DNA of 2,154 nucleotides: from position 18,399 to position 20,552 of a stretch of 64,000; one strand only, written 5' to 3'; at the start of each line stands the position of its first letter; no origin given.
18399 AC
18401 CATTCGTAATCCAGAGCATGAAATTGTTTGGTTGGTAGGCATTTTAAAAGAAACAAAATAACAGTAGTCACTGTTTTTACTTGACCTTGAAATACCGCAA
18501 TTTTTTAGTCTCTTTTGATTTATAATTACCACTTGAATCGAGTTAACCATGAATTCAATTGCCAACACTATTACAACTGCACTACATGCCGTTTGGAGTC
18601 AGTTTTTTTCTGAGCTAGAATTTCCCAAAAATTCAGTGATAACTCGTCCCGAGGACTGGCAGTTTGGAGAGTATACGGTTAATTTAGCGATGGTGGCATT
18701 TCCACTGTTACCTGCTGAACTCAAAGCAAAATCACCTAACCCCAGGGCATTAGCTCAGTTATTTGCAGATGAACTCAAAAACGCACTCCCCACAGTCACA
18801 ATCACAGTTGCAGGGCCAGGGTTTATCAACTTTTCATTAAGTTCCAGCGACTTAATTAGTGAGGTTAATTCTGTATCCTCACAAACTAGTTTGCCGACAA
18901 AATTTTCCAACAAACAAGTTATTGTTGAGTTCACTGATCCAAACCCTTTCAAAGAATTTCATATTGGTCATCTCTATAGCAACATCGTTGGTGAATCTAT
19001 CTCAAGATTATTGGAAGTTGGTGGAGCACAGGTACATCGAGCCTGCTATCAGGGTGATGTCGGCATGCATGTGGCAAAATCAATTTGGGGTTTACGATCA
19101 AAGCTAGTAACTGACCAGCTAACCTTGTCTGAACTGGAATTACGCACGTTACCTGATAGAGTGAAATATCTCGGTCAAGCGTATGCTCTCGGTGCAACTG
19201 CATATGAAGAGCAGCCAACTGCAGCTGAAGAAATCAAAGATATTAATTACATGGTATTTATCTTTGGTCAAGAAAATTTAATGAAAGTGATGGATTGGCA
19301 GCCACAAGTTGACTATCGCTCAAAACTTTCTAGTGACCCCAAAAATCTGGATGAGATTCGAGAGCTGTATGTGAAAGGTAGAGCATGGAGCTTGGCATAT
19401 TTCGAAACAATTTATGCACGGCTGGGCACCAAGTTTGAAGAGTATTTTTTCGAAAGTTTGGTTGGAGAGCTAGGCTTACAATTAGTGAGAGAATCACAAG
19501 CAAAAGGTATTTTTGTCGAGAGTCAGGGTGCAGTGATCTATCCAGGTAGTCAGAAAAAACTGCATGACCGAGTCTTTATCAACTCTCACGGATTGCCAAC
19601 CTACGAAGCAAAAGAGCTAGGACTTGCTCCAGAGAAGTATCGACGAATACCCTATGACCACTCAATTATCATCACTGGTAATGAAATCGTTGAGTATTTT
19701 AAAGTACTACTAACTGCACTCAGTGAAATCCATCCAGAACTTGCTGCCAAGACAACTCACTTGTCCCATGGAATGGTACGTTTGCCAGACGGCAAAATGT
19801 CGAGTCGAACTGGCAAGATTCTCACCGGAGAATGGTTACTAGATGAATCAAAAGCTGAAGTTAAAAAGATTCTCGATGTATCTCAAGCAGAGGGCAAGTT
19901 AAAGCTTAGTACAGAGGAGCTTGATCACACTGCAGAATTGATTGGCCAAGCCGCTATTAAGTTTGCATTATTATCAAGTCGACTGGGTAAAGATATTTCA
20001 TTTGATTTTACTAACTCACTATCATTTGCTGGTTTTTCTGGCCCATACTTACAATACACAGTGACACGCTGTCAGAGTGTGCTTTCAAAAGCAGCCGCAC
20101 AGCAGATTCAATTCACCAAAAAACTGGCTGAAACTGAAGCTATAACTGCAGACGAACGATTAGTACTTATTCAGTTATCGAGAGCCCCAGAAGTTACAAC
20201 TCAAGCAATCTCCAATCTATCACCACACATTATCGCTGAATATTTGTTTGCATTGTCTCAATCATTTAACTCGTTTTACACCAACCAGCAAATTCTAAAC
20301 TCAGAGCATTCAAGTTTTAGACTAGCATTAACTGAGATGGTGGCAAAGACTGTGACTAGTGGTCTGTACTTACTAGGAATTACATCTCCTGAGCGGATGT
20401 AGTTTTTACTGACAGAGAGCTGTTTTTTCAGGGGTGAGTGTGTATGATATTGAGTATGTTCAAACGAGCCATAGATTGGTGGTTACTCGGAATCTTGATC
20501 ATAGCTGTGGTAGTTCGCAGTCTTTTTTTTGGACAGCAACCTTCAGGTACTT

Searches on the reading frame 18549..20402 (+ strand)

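Call 16: search_protein_families(library=pfam, proteins=[window:18549-20402:+], max_evalue=0.0001)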
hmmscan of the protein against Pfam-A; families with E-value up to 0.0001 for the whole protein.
window:18549-20402:+ (617 aa): 3 families
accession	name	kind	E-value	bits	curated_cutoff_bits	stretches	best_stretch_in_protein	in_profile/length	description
PF00750.26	tRNA-synt_1d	-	1.2e-29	103.8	23.3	1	116-487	14-349/349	tRNA synthetases class I (R), catalytic domain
PF05746.21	DALR_1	-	1.1e-27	96.9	22.3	1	501-617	1-117/117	DALR anticodon binding domain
PF03485.21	Arg_tRNA_synt_N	-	6.6e-11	43.1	21.5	1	4-97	3-85/85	Arginyl tRNA synthetase N terminal domain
